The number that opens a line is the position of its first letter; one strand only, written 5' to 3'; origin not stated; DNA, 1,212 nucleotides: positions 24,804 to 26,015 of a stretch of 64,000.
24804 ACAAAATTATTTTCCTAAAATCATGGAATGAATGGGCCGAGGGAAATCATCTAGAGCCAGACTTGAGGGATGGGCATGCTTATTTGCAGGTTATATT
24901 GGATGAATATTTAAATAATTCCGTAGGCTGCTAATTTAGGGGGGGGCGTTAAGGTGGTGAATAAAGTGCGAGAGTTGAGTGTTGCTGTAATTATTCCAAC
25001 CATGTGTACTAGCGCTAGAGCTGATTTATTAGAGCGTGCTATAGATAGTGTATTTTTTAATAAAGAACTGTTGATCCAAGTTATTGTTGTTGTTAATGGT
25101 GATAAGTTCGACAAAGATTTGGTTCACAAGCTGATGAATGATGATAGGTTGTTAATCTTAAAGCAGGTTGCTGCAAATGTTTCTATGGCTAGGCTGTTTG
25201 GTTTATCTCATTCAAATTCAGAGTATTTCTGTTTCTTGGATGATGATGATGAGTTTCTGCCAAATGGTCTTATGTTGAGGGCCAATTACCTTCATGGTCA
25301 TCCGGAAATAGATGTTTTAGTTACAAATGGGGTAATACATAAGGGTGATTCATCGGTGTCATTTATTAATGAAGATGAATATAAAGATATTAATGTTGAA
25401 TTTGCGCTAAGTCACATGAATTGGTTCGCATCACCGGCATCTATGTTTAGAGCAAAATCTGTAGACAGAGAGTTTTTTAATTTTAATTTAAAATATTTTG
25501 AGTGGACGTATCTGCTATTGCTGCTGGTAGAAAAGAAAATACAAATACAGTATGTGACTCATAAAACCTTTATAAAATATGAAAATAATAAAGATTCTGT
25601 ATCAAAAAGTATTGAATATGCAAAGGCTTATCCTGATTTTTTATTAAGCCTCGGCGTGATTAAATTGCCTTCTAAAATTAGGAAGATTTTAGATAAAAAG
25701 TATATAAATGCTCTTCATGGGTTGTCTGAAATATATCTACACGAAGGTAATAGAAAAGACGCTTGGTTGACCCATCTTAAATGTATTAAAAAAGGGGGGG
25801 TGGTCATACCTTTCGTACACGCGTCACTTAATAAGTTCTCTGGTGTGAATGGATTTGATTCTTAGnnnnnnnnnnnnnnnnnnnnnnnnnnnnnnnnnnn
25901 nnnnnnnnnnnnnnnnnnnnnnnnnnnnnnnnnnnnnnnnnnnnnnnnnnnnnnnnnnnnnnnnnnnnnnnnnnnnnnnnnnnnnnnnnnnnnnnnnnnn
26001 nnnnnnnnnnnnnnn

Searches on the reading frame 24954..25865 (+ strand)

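Call 12: search_protein_families(library=ncbifam, proteins=[window:24954-25865:+], max_evalue=0.00001)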
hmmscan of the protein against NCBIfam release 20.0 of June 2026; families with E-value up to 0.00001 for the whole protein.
window:24954-25865:+ (303 aa): 3 families
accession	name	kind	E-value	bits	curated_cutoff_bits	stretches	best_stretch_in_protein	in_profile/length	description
NF050050.1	ProtGlycPglI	equivalog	1.2e-07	31.4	500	1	11-249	5-241/306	GalNAc(5)-diNAcBac-PP-undecaprenol beta-1,3-glucosyltransferase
NF038299.1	EPS_HpsN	equivalog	1.5e-06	27.5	425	1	9-123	2-116/317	hormogonium polysaccharide biosynthesis glycosyltransferase HpsN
NF007482.0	PRK10073.1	equivalog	6.7e-06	25.3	423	0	10-145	8-143/334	glycosyltransferase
